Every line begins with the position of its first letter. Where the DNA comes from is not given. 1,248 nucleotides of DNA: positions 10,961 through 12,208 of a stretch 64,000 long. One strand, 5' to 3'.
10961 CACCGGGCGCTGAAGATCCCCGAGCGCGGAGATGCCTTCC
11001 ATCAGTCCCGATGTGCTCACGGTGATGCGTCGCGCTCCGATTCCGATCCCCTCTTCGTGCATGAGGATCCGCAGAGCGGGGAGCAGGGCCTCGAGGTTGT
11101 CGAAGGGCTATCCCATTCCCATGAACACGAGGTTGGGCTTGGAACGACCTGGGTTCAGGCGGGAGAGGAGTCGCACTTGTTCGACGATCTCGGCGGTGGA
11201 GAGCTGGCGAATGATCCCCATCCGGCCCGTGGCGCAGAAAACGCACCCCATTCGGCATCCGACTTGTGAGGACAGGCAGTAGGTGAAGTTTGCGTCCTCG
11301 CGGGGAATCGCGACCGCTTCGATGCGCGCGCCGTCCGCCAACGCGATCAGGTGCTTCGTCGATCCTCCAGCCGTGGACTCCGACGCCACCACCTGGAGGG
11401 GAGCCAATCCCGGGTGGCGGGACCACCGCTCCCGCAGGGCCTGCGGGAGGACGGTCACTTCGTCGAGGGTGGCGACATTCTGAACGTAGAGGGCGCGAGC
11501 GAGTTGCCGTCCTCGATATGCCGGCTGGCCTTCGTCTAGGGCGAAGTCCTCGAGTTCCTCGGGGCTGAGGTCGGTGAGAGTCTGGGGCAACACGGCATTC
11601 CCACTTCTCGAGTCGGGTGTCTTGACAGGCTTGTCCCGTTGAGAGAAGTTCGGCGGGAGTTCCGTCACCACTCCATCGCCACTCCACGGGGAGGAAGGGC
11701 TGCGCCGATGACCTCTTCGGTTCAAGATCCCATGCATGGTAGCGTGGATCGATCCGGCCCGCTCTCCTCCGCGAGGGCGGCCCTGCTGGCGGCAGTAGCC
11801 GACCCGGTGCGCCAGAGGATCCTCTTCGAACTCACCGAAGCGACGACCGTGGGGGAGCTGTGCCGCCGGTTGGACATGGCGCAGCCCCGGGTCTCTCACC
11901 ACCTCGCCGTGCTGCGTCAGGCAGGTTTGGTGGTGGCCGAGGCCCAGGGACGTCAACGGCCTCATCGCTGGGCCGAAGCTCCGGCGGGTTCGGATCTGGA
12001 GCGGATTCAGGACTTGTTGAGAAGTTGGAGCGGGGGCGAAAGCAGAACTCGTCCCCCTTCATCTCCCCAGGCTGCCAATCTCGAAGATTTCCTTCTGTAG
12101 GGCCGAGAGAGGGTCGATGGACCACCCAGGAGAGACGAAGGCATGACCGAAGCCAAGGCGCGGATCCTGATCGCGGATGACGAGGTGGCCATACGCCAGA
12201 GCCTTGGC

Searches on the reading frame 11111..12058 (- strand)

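Call 29: search_protein_families(library=pfam, proteins=[window:11111-12058:-], max_evalue=0.001)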
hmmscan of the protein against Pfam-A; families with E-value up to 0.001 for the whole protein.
window:11111-12058:- (316 aa): 2 families
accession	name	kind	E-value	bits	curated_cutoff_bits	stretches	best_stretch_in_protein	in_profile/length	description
PF21016.3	RlmN_N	-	1.5e-05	25.1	24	1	161-212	3-54/60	Ribosomal RNA large subunit methyltransferase N-terminal domain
PF04055.27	Radical_SAM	-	9.1e-05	23.1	29.5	1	264-301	3-42/166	Radical SAM superfamily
